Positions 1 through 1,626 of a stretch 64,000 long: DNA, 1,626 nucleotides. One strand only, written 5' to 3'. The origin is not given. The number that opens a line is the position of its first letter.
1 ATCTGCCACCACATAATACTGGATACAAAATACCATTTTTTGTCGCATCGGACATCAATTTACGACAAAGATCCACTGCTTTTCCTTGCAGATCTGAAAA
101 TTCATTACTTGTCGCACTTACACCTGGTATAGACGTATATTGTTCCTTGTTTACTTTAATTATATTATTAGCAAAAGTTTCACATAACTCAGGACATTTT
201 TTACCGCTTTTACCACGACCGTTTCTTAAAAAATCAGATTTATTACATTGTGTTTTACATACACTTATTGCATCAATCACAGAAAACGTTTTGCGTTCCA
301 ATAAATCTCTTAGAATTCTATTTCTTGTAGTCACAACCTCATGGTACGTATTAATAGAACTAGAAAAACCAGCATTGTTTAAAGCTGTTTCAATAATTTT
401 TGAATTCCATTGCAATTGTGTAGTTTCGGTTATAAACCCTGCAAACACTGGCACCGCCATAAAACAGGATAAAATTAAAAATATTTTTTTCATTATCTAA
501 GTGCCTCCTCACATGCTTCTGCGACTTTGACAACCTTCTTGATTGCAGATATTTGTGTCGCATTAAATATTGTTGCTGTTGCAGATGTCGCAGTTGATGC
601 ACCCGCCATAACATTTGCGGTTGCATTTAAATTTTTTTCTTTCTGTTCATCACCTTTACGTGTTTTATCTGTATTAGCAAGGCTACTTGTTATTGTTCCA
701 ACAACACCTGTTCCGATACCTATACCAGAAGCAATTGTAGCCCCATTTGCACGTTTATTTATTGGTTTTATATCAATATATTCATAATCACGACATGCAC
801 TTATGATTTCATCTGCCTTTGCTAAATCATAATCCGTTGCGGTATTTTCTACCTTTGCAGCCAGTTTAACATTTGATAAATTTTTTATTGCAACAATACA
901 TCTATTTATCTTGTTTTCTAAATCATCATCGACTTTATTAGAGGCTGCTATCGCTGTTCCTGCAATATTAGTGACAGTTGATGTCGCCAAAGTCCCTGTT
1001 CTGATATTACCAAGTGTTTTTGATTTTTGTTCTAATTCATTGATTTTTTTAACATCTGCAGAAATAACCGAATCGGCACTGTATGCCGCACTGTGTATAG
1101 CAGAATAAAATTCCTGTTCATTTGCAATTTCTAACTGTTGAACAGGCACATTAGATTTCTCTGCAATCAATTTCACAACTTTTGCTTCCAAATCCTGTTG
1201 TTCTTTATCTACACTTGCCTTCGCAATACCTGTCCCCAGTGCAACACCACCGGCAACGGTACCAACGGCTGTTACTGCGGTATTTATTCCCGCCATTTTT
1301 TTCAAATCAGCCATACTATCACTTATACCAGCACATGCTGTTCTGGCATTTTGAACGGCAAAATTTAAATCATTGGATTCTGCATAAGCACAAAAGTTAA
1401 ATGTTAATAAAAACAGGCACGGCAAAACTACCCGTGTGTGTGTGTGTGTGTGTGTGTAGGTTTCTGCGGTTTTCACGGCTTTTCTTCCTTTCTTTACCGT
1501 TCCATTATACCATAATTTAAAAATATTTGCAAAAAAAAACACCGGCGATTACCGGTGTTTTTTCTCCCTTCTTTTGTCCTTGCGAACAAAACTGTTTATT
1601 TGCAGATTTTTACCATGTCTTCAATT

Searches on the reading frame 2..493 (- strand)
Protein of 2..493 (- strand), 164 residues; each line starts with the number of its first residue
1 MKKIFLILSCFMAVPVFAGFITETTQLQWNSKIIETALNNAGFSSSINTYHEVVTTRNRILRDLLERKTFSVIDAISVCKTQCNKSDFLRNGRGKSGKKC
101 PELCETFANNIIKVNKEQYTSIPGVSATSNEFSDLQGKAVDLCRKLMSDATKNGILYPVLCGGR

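Call 3: search_protein_families(library=pfam, proteins=[window:2-493:-], max_evalue=1)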
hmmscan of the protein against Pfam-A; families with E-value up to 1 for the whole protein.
window:2-493:- (164 aa): 1 family
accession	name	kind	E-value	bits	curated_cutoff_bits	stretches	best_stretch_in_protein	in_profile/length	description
PF11777.13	DUF3316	-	0.02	15.3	24.4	1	4-66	4-68/145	Protein of unknown function (DUF3316)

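Call 4: search_protein_families(library=ncbifam, proteins=[window:2-493:-], max_evalue=1)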
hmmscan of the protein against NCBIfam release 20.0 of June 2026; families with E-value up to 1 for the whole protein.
window:2-493:- (164 aa): 0 families

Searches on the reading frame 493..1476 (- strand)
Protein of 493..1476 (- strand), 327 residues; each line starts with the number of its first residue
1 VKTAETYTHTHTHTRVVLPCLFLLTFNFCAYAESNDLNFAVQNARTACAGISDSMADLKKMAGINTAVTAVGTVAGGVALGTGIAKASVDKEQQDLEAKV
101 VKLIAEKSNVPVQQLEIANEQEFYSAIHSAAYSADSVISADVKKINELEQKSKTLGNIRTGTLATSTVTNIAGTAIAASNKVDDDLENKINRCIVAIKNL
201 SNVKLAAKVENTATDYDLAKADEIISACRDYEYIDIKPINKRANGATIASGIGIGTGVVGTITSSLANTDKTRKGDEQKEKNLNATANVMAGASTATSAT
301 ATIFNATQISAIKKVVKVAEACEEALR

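Call 3: search_protein_families(library=pfam, proteins=[window:493-1476:-], max_evalue=1)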
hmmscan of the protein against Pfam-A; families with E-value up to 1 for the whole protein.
window:493-1476:- (327 aa): 0 families

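Call 4: search_protein_families(library=ncbifam, proteins=[window:493-1476:-], max_evalue=1)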
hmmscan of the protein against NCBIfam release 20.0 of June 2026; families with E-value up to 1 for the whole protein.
window:493-1476:- (327 aa): 1 family
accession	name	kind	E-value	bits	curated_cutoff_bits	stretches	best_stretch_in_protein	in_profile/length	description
TIGR02811.1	formate_TAT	hypoth_equivalog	0.053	13.9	48.45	1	70-99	19-49/66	formate dehydrogenase region TAT target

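Call 7: find_homologous_proteins(query=A1, max_evalue=0.001)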
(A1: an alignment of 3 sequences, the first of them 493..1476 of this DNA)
Query A1 (3 sequences) (327 aa, profile of the alignment): 1979 proteins with E <= 0.001 among 8000 candidates; the best 120 are listed.
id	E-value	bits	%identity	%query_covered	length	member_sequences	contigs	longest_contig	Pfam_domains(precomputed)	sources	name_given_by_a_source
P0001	1.1e-150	519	100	100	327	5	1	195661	-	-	-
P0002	2.3e-149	515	46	94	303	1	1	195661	-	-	-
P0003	2.9e-138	478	32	95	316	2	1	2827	-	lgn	-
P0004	1.9e-127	443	81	96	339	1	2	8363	-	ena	-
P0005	9.0e-125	434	46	100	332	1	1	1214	-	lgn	-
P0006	6.6e-123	428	48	97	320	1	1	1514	-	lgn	-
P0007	3.8e-120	419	46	95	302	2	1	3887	-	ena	-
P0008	7.0e-119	415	75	95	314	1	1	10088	-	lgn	-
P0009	1.6e-118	414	70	95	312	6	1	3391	-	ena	-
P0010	1.5e-117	410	46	96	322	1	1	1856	-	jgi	-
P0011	2.3e-117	410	75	100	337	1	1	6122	-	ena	-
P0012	1.2e-116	407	75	95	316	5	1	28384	-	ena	-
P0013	1.9e-116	407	45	94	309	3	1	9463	-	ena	-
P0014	3.8e-116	406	46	93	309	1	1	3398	-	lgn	-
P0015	1.1e-113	398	72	93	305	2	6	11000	-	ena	-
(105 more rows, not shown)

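Call 8: find_related_loci(query=A1, collection=genome_contigs, flank=6000)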
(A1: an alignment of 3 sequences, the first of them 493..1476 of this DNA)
Query A1 (327 aa) in genome_contigs; peptide patterns used: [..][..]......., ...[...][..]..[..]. (x = any residue, [..] = any of these).
211 stretches matched a pattern; 137 encode a relative of the query (tblastn E <= 1e-3); the best 80 are kept; 80 distinct loci.
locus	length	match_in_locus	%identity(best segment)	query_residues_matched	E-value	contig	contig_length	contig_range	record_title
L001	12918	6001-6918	67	16-327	4e-122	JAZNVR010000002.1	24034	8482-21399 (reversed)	MAG: Candidatus Enterousia sp. isolate T1900044788_TS20190254.MAGScoT_cleanbin_000026 SGB_2627_k141_600415, whole genome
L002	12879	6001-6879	62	20-327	5e-112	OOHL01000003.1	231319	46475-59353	uncultured proteobacterium isolate RUG653 genome assembly, contig: scaffold_136, whole genome shotgun sequence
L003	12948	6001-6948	63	2-327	3e-118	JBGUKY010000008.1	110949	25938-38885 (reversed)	MAG: Candidatus Enterousia sp. isolate ruminal_MAG_27 ruminal_MAG_27_contig_0008, whole genome shotgun sequence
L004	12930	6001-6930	56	17-327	2e-102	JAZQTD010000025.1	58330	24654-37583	MAG: Candidatus Enterousia sp. isolate T1900045192_TC20190188.MAGScoT_cleanbin_000014 SGB_5297_k141_446399, whole genome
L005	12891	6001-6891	57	29-326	8e-101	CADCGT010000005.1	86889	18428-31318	MAG: uncultured proteobacterium isolate RUG14636 genome assembly, contig: RUG14636_asm_5, whole genome shotgun sequence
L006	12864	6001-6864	57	35-327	1e-99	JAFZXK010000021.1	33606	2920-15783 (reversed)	MAG: Alphaproteobacteria bacterium isolate RGIG8185 Water_buffalos_Rumen-3__c1533188, whole genome shotgun sequence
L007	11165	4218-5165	50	15-326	4e-89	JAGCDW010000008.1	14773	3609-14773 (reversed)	MAG: Alphaproteobacteria bacterium isolate RGIG9702 Yak_Omasum-2__c108420, whole genome shotgun sequence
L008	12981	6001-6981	45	1-327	3e-87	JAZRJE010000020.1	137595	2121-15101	MAG: Candidatus Enterousia sp. isolate T1900045469_YK20190160.MAGScoT_cleanbin_000038 SGB_7227_k141_2499842, whole genom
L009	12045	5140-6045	49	17-327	2e-85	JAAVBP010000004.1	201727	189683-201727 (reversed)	MAG: bacterium isolate Mgla_MAG_35-bin_11 c_000000034478, whole genome shotgun sequence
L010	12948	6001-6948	47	21-327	3e-84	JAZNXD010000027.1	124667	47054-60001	MAG: Candidatus Enterousia sp. isolate T1900044780_TS20190246.MAGScoT_cleanbin_000045 SGB_2551_k141_2582239, whole genom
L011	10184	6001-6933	48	21-327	8e-84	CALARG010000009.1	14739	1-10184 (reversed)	MAG TPA_asm: uncultured Alphaproteobacteria bacterium isolate SRR6425825_bin.15_CONCOCT_v1.1_MAG genome assembly, contig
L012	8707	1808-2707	53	30-327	2e-83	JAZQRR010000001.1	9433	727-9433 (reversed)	MAG: Candidatus Enterousia sp. isolate T1900045224_TC20190220.MAGScoT_cleanbin_000015 SGB_5385_k141_3930694, whole genom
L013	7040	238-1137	51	30-327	5e-82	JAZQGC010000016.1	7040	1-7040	MAG: Candidatus Enterousia sp. isolate T1900044631_TS20190097.MAGScoT_cleanbin_000038 SGB_1040_k141_1588702, whole genom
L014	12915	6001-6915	51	17-326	8e-80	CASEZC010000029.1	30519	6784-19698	uncultured proteobacterium isolate Batch6_idba_bin.201 genome assembly, contig: Batch6_idba_bin.201.fa_k87_12943577, who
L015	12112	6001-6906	50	21-327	1e-77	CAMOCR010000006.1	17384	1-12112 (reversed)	MAG: uncultured Alphaproteobacteria bacterium isolate SRR873604_bin.19_metaWRAP_v1.3_MAG genome assembly, contig: NODE_6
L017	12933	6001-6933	45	18-327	5e-77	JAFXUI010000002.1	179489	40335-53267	MAG: Alphaproteobacteria bacterium isolate RGIG6753 Sheep_Rumen-3__c270099, whole genome shotgun sequence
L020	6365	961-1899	45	18-327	1e-76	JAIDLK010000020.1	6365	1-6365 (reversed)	MAG: Alphaproteobacteria bacterium isolate SC0338_S5_7 SC0338_S5_7_contig_20, whole genome shotgun sequence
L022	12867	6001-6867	47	36-327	1e-73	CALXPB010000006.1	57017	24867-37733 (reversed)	MAG: uncultured Alphaproteobacteria bacterium isolate BRZ_R__bin77 genome assembly, contig: BRZ_R__NODE_851_length_57017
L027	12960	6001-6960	44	15-327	1e-69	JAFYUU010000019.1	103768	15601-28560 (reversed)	MAG: Alphaproteobacteria bacterium isolate RGIG7441 Water_buffalos_Colon-1__c952124, whole genome shotgun sequence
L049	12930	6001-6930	44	16-327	4e-64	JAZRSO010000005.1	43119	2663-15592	MAG: Candidatus Enterousia sp. isolate T1900045346_YK20190036.MAGScoT_cleanbin_000031 SGB_6715_k141_610992, whole genome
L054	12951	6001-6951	43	7-327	1e-62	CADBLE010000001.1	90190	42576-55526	MAG: uncultured proteobacterium isolate RUG14070 genome assembly, contig: RUG14070_asm_1, whole genome shotgun sequence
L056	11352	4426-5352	45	15-327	6e-62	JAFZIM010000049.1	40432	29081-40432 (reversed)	MAG: Alphaproteobacteria bacterium isolate RGIG7797 Water_buffalos_Reticulum-1__c485577, whole genome shotgun sequence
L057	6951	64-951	45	30-327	2e-61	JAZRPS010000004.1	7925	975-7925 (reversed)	MAG: Candidatus Enterousia sp. isolate T1900045373_YK20190063.MAGScoT_cleanbin_000025 SGB_6863_k141_1893370, whole genom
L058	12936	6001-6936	43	15-326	9e-61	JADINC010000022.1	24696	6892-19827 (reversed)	MAG: Candidatus Enterousia avistercoris isolate 8207 D5M67__C114937_L24696_SRR9113728, whole genome shotgun sequence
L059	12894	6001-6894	43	27-327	3e-60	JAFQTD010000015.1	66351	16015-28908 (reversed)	MAG: Alphaproteobacteria bacterium isolate RGIG2127 Goat_Colon-5__c191161, whole genome shotgun sequence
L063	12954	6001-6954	42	11-327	4e-59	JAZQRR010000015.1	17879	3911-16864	MAG: Candidatus Enterousia sp. isolate T1900045224_TC20190220.MAGScoT_cleanbin_000015 SGB_5385_k141_2876921, whole genom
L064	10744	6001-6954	41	11-327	2e-59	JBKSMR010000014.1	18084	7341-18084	MAG: Alphaproteobacteria bacterium isolate 125_22-69 k141_1838986, whole genome shotgun sequence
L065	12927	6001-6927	42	17-327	2e-59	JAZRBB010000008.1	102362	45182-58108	MAG: Candidatus Enterousia sp. isolate T1900045132_TC20190126.MAGScoT_cleanbin_000016 SGB_4885_k141_2168595, whole genom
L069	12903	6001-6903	44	29-327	2e-58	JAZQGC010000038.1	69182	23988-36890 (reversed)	MAG: Candidatus Enterousia sp. isolate T1900044631_TS20190097.MAGScoT_cleanbin_000038 SGB_1040_k141_1289192, whole genom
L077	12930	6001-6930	42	17-327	2e-54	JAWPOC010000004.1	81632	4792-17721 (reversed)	MAG: Alphaproteobacteria bacterium isolate KA0024-133 k141_1193195, whole genome shotgun sequence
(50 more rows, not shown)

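Call 9: search_solved_structures(query=A1, max_evalue=10)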
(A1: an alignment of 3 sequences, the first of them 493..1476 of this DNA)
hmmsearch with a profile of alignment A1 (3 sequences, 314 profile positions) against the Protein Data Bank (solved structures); distinct sequences matched with E-value up to 10: 2.
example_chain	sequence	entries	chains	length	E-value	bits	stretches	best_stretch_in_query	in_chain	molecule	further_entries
8e0l_A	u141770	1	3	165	0.022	17.3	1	121-184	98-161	BGL06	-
8crx_n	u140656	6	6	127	0.16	14.4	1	47-93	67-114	50S ribosomal protein L18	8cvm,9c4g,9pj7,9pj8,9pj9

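Call 19: search_protein_families(library=pfam, alignment_id=A3, max_evalue=0.001)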
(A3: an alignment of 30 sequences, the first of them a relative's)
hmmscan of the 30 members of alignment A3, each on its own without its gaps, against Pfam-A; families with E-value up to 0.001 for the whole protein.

A. member 1, L012:2712-4967:+ (752 aa): 0 families

B. families by the number of members that match (of 30 scanned): 3 families
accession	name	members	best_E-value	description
PF05403.16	Plasmodium_HRP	1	5.1e-09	Plasmodium histidine-rich protein (HRPII/III)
PF11496.14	HDA2-3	1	0.00037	Class II histone deacetylase complex subunits 2 and 3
PF00226.36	DnaJ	1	0.00048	DnaJ domain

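Call 50: search_protein_families(library=pfam, proteins=[L010:7599-8123:+, L011:7758-8282:+, L014:7461-7985:+, L017:7586-8110:+, L020:2421-2945:+, L022:7407-7931:+, L058:7476-8000:+, L077:7488-8012:+], max_evalue=0.1)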
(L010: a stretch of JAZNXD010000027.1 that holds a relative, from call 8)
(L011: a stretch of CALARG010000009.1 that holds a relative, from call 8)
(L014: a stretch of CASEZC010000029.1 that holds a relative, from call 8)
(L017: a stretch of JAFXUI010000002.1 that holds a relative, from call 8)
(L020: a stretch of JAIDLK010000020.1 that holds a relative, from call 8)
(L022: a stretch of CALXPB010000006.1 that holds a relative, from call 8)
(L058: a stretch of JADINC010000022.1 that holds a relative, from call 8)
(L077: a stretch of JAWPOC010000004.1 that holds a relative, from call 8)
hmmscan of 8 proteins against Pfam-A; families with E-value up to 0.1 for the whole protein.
L010:7599-8123:+ (175 aa): 2 families
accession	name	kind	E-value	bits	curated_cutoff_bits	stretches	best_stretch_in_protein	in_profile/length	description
PF10908.13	Tlde1_dom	-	1.5e-07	32.3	30.1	1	52-142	5-100/120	Tlde1 domain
PF03734.19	YkuD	-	0.00067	20.7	23.4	1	100-144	61-133/146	L,D-transpeptidase catalytic domain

L011:7758-8282:+ (175 aa): 2 families
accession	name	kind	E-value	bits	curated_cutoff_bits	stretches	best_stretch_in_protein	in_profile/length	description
PF10908.13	Tlde1_dom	-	7.8e-06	26.8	30.1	1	67-151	5-98/120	Tlde1 domain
PF03734.19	YkuD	-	0.00036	21.6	23.4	1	52-150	14-127/146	L,D-transpeptidase catalytic domain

L014:7461-7985:+ (175 aa): 1 family
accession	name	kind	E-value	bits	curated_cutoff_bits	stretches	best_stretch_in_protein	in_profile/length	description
PF10908.13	Tlde1_dom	-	2e-07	31.9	30.1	1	56-142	5-98/120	Tlde1 domain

L017:7586-8110:+ (175 aa): 2 families
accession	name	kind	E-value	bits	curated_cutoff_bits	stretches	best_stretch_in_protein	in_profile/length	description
PF10908.13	Tlde1_dom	-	3.3e-07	31.2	30.1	1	50-135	5-97/120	Tlde1 domain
PF03734.19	YkuD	-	0.012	16.7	23.4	1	94-139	65-132/146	L,D-transpeptidase catalytic domain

L020:2421-2945:+ (175 aa): 3 families
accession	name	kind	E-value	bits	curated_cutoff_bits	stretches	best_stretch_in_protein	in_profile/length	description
PF10908.13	Tlde1_dom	-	2.8e-08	34.7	30.1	1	64-150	5-96/120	Tlde1 domain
PF03734.19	YkuD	-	0.0029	18.6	23.4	1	81-150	37-126/146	L,D-transpeptidase catalytic domain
PF06477.18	DUF1091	-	0.07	14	25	0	30-97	3-67/83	Protein of unknown function (DUF1091)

L022:7407-7931:+ (175 aa): 2 families
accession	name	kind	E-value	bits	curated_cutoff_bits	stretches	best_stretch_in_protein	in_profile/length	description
PF10908.13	Tlde1_dom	-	2.6e-06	28.3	30.1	1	55-147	5-102/120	Tlde1 domain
PF03734.19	YkuD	-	0.008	17.2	23.4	1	96-149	58-136/146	L,D-transpeptidase catalytic domain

L058:7476-8000:+ (175 aa): 1 family
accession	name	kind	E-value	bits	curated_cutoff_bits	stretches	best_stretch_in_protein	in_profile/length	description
PF10908.13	Tlde1_dom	-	0.00016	22.5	30.1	1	59-142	4-98/120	Tlde1 domain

L077:7488-8012:+ (175 aa): 2 families
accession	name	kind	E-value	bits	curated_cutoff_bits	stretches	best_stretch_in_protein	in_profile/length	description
PF10908.13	Tlde1_dom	-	1.3e-07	32.5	30.1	1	66-151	5-99/120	Tlde1 domain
PF03734.19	YkuD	-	0.0082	17.2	23.4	1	86-148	40-126/146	L,D-transpeptidase catalytic domain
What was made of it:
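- On Tlde1 / DUF2778 (PF10908): Five of eight related cargo domains from other loci score 31.2-34.7 bits and pass (call 50).
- Closest known: Tlde1. Same: Five of eight paralogous cargo domains pass PF10908 (call 50).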

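Call 80: search_protein_families(library=pfam, proteins=[L049:8757-10106:+, L054:9189-10538:+, L056:7914-9263:+, L057:2919-4268:+, L059:8895-10244:+, L063:9750-11099:+, L064:8943-10292:+, L065:8730-10079:+, L069:9429-10778:+, L027:9000-10349:+], max_evalue=0.05)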
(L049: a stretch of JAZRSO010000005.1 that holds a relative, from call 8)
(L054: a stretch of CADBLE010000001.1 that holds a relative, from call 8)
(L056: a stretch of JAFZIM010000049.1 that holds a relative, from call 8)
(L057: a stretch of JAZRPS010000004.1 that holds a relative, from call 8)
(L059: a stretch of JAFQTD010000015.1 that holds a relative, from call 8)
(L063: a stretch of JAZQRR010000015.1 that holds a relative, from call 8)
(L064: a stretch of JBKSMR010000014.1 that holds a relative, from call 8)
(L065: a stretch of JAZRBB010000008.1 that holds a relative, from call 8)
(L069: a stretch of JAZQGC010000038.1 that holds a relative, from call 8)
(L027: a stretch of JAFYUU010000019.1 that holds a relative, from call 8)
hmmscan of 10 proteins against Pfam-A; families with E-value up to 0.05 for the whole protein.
L049:8757-10106:+ (450 aa): 1 family
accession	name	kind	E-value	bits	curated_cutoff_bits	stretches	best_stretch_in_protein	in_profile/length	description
PF02512.19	UK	-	0.0073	17.3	25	1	235-303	12-77/96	Virulence determinant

L054:9189-10538:+ (450 aa): 4 families
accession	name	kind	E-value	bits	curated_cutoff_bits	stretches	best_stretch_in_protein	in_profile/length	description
PF00226.36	DnaJ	-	0.00021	21.8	27.8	1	308-357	7-52/63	DnaJ domain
PF24156.1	DUF7407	-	0.0018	19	28.2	0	11-59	19-66/74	Domain of unknown function (DUF7407)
PF17872.7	AAA_lid_10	-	0.035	14.7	23.2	0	132-166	13-47/99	AAA lid domain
PF23206.1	PCDH15_12th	-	0.036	14.5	27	0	134-163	69-98/115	PCDH15-like domain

L056:7914-9263:+ (450 aa): 2 families
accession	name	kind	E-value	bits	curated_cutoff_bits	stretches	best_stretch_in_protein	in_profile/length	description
PF00226.36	DnaJ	-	0.0011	19.5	27.8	1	326-354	7-35/63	DnaJ domain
PF20075.5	DUF6471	-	0.041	14.2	26.8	0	62-92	4-34/65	Domain of unknown function (DUF6471)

L057:2919-4268:+ (450 aa): 0 families

L059:8895-10244:+ (450 aa): 0 families

L063:9750-11099:+ (450 aa): 0 families

L064:8943-10292:+ (450 aa): 1 family
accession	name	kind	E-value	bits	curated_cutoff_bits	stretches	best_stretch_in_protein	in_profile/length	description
PF05008.21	V-SNARE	-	0.0059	17.5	25.9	0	128-181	35-88/92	Vesicle transport v-SNARE protein N-terminus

L065:8730-10079:+ (450 aa): 2 families
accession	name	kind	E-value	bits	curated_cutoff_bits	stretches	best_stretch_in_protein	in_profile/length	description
PF18288.6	FAA_hydro_N_2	-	0.039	14.8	25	0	27-66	30-71/78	Fumarylacetoacetase N-terminal domain 2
PF23967.1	DUF7295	-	0.048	14.4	27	0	133-223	22-114/121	Family of unknown function (DUF7295)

L069:9429-10778:+ (450 aa): 0 families

L027:9000-10349:+ (450 aa): 4 families
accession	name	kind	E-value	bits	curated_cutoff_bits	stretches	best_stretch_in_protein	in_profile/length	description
PF04229.20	GrpB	-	0.004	17.8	25.5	0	178-214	50-86/159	GrpB protein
PF02829.19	3H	-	0.0068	17.1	25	0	169-198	67-96/97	3H domain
PF11848.13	DUF3368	-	0.011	16.1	27.3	0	31-48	19-36/46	Domain of unknown function (DUF3368)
PF21910.2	GH85_C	-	0.019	15.8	27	0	17-47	27-57/95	GH85 endohexosaminidases, C-terminal domain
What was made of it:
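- The J-domain hits are below Pfam's cut-off (21.8 and 19.5 bits against 27.8, call 80).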

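Call 87: find_encoding_contigs(protein=P0003, flank=6000, max_places=6)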
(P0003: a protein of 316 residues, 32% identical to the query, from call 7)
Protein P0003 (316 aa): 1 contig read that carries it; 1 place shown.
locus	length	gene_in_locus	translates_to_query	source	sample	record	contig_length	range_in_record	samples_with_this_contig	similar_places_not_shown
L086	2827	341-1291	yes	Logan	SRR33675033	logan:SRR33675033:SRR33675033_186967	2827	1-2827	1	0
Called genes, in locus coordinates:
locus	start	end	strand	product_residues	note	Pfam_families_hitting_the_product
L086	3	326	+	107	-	?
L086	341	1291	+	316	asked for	-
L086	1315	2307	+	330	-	PF00089:Trypsin (faint), PF13365:Trypsin_2 (faint)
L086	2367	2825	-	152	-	?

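Call 91: search_protein_families(library=padloc, proteins=[window:493-1476:-], max_evalue=0.01)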
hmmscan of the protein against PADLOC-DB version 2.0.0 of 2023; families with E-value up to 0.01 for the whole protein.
window:493-1476:- (327 aa): 0 families
